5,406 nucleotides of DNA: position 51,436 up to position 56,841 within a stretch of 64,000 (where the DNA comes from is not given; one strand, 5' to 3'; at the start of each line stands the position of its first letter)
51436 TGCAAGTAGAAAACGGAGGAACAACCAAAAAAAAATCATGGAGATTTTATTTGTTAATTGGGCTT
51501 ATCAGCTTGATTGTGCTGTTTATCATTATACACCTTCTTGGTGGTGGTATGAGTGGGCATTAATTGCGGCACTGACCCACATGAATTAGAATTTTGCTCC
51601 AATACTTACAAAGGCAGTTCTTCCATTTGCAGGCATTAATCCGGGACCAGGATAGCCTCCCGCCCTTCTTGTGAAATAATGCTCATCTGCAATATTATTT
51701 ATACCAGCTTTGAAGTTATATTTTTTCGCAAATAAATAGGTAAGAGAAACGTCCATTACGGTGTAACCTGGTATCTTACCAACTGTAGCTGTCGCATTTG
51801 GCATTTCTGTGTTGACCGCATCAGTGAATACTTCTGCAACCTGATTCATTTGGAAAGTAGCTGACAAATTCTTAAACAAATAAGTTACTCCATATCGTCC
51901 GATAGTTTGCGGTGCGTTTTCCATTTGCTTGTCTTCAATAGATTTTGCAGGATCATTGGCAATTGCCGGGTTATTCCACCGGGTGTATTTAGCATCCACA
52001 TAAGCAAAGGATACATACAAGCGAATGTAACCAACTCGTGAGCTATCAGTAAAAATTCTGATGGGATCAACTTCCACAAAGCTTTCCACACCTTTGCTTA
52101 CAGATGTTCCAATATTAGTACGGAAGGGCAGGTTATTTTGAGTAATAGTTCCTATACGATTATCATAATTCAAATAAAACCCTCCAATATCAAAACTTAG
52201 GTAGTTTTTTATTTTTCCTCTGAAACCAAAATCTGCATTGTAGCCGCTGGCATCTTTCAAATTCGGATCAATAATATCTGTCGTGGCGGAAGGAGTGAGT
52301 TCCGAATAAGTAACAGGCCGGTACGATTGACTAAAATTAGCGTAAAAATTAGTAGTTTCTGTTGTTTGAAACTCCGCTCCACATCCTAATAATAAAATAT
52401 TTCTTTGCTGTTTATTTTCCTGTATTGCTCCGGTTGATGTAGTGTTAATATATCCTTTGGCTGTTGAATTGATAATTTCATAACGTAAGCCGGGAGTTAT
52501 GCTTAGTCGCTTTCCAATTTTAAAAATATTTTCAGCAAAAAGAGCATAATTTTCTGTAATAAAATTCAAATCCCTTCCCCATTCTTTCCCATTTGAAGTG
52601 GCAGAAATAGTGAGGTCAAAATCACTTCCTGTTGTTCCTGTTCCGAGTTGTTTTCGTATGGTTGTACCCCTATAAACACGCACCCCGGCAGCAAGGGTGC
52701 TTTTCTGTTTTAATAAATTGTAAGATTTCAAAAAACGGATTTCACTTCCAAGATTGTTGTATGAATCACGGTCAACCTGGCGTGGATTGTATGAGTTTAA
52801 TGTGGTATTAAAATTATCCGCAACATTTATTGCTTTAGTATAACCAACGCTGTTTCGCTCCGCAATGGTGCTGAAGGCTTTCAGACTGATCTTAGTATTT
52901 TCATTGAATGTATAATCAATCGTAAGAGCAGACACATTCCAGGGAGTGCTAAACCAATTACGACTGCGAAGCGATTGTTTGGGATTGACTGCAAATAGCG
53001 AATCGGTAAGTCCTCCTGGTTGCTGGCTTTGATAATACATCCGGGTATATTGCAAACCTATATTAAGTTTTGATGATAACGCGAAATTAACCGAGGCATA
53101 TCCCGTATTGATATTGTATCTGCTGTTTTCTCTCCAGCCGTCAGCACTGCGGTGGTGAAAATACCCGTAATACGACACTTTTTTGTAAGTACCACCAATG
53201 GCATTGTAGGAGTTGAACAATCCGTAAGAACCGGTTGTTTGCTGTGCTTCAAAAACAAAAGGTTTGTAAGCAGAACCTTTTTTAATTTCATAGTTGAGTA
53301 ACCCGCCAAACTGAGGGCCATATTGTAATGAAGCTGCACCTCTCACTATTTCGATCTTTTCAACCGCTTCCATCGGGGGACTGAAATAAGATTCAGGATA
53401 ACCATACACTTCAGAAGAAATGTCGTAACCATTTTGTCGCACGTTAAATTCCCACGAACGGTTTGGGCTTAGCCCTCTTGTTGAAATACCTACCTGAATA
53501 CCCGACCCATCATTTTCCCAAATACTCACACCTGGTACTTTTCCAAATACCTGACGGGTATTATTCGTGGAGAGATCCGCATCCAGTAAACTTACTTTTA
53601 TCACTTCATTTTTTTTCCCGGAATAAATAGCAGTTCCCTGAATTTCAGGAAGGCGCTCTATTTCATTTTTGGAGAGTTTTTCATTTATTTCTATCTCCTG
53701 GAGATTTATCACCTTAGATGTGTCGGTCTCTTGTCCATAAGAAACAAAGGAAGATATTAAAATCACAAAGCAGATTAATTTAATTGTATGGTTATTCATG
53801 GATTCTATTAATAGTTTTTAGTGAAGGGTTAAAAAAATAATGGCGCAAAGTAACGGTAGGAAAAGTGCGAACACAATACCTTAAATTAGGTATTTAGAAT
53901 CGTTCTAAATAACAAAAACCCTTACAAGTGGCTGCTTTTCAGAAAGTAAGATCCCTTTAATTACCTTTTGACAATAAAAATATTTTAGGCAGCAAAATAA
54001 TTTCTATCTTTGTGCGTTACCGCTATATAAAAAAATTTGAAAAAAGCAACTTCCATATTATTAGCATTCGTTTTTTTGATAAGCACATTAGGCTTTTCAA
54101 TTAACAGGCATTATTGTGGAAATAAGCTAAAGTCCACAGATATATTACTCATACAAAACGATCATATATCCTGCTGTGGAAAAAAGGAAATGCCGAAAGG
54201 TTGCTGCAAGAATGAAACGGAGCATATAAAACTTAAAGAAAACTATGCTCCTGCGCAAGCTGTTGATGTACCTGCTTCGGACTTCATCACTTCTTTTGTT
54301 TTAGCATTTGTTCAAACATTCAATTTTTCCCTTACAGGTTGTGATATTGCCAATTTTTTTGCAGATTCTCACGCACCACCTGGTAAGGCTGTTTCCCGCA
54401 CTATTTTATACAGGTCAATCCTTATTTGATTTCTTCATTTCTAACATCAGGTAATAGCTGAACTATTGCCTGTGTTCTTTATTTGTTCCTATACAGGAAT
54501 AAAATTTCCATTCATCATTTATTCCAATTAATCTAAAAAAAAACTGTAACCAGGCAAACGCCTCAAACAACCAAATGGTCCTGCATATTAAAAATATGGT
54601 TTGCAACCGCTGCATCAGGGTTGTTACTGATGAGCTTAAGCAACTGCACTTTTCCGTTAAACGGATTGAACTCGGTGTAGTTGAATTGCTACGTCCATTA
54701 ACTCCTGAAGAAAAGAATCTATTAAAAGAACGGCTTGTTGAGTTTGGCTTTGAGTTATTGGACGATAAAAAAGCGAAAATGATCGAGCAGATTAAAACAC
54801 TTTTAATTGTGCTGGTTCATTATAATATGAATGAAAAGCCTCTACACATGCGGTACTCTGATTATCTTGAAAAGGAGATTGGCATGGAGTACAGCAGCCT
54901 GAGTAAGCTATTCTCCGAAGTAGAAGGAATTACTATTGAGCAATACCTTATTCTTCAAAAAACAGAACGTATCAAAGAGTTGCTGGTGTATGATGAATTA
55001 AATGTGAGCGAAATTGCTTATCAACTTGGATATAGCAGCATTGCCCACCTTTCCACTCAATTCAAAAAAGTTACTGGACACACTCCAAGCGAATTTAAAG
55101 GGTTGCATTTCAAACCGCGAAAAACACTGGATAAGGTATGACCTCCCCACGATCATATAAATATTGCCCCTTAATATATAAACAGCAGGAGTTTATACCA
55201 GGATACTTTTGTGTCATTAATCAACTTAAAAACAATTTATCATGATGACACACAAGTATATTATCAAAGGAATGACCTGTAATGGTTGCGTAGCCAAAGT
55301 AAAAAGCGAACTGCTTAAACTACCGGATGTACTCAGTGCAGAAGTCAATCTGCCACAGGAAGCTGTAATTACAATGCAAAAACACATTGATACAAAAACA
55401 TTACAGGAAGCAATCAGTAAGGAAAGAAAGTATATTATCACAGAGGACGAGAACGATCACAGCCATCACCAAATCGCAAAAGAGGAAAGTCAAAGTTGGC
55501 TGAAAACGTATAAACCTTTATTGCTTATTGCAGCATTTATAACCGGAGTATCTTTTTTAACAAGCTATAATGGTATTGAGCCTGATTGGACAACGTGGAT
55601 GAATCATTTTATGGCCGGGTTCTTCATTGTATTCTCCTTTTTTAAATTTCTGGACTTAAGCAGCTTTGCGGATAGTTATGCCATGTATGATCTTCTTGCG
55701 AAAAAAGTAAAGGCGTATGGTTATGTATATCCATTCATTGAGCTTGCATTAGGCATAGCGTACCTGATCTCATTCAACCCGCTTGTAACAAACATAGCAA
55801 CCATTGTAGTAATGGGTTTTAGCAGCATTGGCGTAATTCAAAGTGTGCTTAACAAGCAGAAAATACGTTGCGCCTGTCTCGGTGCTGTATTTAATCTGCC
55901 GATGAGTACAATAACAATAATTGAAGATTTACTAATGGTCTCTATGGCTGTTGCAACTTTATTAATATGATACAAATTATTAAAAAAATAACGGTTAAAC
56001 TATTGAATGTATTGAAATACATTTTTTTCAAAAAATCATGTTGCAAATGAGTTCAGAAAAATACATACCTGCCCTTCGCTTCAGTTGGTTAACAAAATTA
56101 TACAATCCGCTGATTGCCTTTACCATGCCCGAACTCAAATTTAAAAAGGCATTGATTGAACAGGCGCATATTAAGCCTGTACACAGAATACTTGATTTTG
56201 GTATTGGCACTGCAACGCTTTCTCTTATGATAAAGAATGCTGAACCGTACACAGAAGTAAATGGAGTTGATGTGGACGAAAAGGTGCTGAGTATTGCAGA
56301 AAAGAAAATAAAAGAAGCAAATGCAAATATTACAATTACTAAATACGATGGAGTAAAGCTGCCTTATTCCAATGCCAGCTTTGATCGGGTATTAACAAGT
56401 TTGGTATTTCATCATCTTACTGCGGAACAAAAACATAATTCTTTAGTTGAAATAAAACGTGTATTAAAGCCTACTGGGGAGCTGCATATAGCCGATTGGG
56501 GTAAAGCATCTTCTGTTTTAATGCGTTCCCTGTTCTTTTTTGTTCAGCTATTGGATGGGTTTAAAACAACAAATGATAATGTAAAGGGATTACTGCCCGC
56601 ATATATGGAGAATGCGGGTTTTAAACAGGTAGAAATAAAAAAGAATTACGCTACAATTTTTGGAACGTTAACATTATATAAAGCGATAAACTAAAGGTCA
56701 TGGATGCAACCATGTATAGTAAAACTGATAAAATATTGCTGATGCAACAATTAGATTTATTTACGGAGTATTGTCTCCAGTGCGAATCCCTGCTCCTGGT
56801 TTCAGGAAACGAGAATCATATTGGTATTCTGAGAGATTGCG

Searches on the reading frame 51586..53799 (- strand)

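Call 15: search_protein_families(library=pfam, proteins=[window:51586-53799:-], max_evalue=0.01)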
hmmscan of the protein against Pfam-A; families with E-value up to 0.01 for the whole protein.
window:51586-53799:- (737 aa): 2 families
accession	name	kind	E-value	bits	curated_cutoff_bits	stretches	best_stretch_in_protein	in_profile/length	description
PF00593.30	TonB_dep_Rec_b-barrel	-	3.2e-33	116.7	27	1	263-703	31-436/436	TonB dependent receptor-like, beta-barrel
PF07715.20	Plug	-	1.4e-11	45.3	23.9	1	75-163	20-102/107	TonB-dependent Receptor Plug Domain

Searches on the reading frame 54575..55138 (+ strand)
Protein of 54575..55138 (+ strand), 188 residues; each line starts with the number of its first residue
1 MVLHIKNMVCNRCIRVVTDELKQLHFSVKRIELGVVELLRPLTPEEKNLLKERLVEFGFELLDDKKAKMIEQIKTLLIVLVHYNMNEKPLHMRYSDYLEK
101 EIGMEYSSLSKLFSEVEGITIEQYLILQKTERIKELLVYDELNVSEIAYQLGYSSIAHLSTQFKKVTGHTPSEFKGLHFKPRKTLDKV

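Call 15: search_protein_families(library=pfam, proteins=[window:54575-55138:+], max_evalue=0.01)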
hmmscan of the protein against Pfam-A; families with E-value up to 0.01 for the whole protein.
window:54575-55138:+ (188 aa): 2 families
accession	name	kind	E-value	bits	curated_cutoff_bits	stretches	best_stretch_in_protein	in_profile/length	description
PF12833.13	HTH_18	-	1.8e-18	67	33.6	1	100-175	3-78/80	Helix-turn-helix domain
PF00165.29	HTH_AraC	-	1.3e-11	44.8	26.6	1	141-174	8-40/42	Bacterial regulatory helix-turn-helix proteins, AraC family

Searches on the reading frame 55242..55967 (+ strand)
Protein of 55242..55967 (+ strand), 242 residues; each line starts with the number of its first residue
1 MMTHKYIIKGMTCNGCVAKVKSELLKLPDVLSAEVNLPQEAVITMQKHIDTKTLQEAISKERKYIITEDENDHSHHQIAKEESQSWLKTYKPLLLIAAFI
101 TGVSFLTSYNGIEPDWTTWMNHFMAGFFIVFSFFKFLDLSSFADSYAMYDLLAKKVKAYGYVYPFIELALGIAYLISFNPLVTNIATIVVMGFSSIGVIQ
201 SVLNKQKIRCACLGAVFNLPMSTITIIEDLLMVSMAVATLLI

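Call 15: search_protein_families(library=pfam, proteins=[window:55242-55967:+], max_evalue=0.01)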
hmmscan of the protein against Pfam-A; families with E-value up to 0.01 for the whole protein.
window:55242-55967:+ (242 aa): 2 families
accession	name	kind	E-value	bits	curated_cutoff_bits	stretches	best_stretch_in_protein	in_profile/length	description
PF07291.16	MauE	-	5.3e-13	49.8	27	1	120-241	8-127/128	Methylamine utilisation protein MauE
PF00403.32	HMA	-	6.9e-12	46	24.8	1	6-60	2-58/62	Heavy-metal-associated domain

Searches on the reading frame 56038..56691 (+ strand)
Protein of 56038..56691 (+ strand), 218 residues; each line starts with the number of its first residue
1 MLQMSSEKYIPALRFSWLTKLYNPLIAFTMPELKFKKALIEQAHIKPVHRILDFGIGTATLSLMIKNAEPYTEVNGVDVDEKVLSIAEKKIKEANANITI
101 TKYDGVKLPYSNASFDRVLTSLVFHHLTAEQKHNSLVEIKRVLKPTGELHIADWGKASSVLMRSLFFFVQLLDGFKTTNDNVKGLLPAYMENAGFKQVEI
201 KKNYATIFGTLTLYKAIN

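Call 15: search_protein_families(library=pfam, proteins=[window:56038-56691:+], max_evalue=0.01)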
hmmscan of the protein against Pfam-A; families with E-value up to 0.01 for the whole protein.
window:56038-56691:+ (218 aa): 14 families
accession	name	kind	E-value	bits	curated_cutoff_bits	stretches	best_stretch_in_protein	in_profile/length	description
PF13649.12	Methyltransf_25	-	1.2e-18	68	27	1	51-147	1-97/97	Methyltransferase domain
PF08241.18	Methyltransf_11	-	1.4e-16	61.3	21.2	1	52-150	1-94/95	Methyltransferase domain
PF01209.24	Ubie_methyltran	-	2.6e-15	56.9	20.1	1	23-166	24-166/233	ubiE/COQ5 methyltransferase family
PF13847.12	Methyltransf_31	-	6.9e-12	45.7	27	1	49-155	5-113/145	Methyltransferase domain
PF08242.18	Methyltransf_12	-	2.3e-11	44.7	30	1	52-149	1-98/98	Methyltransferase domain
PF05175.20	MTS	-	2.8e-09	37.3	23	1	39-151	23-138/170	Methyltransferase small domain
PF20922.3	Anamorsin_N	-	0.00014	22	27.1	1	107-153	44-89/163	Anamorsin, N-terminal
PF00891.24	Methyltransf_2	-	0.0012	18.7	22.3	1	37-152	52-165/210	O-methyltransferase domain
PF02353.26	CMAS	-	0.0018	18.1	27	1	37-151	52-164/273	Mycolic acid cyclopropane synthetase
PF01135.25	PCMT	-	0.002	18.4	20.3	1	39-121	65-149/210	Protein-L-isoaspartate(D-aspartate) O-methyltransferase (PCMT)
PF03848.20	TehB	-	0.002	18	20.4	1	43-147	26-128/193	Tellurite resistance protein TehB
PF06325.19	PrmA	-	0.0023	17.9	22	1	44-121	158-233/296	Ribosomal protein L11 methyltransferase (PrmA)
PF05148.21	Methyltransf_8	-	0.0054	17.1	27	0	97-155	105-160/219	Hypothetical methyltransferase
PF02390.23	Methyltransf_4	-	0.0077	16.2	24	0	51-108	5-63/173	Putative methyltransferase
